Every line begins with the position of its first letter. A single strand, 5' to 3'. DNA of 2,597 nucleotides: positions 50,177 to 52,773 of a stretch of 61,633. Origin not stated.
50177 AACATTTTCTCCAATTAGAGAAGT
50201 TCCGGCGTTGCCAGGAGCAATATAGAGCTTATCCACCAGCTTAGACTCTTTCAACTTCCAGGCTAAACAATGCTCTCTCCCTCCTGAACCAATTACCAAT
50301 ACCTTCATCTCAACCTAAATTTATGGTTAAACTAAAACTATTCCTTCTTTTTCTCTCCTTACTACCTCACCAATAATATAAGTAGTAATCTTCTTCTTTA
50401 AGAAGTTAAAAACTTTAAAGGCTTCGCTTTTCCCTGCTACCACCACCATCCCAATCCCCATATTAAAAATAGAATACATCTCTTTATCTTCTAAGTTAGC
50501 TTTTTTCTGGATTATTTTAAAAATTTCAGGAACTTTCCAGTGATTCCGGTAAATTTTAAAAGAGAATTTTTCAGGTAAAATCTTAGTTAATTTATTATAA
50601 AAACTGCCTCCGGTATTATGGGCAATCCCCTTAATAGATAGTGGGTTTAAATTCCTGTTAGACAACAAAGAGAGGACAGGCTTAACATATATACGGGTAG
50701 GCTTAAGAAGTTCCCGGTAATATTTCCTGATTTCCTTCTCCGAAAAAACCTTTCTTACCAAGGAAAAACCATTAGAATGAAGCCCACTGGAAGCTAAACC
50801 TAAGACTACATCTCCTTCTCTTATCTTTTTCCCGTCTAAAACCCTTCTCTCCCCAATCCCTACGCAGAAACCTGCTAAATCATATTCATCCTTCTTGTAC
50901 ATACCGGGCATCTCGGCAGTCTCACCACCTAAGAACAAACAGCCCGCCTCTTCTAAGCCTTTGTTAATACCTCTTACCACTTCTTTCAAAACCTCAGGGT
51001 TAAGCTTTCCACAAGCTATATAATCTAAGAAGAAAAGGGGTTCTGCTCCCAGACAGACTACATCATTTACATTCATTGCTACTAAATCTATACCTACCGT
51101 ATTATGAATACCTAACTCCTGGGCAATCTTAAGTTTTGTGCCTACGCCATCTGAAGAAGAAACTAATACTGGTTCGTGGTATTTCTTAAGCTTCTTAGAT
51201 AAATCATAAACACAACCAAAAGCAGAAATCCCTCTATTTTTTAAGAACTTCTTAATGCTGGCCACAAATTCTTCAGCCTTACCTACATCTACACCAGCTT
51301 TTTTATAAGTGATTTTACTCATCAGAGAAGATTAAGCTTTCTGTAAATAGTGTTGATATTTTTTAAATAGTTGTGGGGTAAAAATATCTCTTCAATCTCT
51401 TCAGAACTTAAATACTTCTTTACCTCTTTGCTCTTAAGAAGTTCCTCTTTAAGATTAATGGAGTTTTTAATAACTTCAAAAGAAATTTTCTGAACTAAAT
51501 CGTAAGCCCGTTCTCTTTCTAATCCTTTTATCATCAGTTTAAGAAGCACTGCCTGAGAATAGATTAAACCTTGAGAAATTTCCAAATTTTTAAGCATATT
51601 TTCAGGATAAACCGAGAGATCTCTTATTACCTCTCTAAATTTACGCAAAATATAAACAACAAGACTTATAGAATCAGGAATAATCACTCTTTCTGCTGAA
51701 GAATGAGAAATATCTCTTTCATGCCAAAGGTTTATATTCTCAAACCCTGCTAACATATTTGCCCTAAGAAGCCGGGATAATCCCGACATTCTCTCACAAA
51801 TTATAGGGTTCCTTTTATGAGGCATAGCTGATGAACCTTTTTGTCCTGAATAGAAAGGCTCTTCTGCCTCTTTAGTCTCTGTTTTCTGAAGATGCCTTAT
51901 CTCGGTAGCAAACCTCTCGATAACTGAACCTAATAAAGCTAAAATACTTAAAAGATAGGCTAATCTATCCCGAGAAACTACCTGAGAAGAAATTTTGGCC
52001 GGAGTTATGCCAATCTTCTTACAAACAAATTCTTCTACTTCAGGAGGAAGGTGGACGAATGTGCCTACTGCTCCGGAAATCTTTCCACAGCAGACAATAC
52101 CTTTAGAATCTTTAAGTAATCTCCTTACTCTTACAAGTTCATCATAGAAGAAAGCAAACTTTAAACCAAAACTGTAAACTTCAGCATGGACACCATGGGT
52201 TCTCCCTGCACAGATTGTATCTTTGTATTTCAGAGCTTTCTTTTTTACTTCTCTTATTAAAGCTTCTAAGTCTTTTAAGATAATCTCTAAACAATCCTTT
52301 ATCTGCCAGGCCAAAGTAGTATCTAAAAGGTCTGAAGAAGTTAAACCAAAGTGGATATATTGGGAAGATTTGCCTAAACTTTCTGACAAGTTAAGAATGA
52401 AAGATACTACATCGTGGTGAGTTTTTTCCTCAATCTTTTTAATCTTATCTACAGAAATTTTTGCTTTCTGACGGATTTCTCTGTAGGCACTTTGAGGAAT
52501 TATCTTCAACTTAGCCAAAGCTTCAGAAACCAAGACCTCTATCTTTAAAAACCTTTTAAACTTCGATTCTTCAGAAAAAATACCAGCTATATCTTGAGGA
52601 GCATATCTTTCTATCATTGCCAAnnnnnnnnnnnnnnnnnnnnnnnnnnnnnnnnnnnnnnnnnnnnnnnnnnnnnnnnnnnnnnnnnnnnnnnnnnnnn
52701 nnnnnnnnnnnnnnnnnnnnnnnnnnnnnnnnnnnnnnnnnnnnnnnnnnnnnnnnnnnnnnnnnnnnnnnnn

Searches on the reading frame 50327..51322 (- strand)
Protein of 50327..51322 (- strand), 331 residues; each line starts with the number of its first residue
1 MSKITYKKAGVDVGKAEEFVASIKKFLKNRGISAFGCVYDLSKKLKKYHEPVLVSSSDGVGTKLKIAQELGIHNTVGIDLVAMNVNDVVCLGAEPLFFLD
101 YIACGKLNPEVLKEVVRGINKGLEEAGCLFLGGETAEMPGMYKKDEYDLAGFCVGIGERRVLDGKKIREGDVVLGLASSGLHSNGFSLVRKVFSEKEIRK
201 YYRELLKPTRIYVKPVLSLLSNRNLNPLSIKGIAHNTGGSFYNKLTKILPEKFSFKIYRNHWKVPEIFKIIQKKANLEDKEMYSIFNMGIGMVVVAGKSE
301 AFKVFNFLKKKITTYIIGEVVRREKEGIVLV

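Call 55: find_encoding_contigs(protein=window:50327-51322:-, flank=2600, max_places=8)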
Protein window:50327-51322:- (331 aa): 3 contigs read that carry it; 1 place shown.
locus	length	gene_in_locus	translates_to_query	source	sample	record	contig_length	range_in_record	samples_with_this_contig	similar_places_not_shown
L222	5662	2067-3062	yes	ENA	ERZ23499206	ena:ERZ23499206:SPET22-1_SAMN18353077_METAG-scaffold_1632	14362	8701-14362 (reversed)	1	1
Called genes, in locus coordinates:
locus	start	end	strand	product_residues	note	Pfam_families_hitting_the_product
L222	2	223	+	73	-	?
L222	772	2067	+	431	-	PF00206:Lyase_1, PF10397:ADSL_C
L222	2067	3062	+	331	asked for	PF00586:AIRS, PF02769:AIRS_C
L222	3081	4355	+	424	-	PF02844:GARS_N, PF01071:GARS_A, PF02655:ATP-grasp_3, PF02786:CPSase_L_D2 (weak), PF02222:ATP-grasp (weak), PF02843:GARS_C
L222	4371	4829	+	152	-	PF00731:AIRC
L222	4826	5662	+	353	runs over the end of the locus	PF01300:Sua5_yciO_yrdC, PF01451:LMWPc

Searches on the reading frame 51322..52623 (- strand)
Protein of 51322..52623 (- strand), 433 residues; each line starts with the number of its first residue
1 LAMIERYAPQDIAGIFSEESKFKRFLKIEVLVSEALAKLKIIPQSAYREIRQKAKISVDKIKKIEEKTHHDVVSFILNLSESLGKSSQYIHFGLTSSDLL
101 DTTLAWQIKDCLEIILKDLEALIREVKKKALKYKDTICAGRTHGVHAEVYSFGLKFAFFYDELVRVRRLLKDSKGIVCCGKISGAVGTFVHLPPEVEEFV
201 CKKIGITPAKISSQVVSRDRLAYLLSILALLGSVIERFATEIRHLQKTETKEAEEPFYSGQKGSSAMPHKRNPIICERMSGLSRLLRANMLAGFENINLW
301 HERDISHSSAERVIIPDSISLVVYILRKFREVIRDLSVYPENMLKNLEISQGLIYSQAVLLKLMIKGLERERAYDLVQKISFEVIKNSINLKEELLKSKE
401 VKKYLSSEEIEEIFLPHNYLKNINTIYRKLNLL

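Call 13: search_protein_families(library=pfam, proteins=[window:51322-52623:-])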
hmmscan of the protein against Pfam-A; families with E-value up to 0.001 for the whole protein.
window:51322-52623:- (433 aa): 2 families
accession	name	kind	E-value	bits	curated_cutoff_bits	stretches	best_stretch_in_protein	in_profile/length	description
PF00206.25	Lyase_1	-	1.2e-49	169.9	27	1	12-283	10-307/312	Lyase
PF10397.14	ADSL_C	-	2.8e-21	76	32.7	1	352-429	1-78/79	Adenylosuccinate lyase C-terminus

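Call 52: find_encoding_contigs(protein=window:51322-52623:-, flank=2500, max_places=8)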
Protein window:51322-52623:- (433 aa): no gene with exactly this product is on record in the collection.
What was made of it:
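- Tried and rejected: It failed, probably because the start codon was wrong (call 52).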
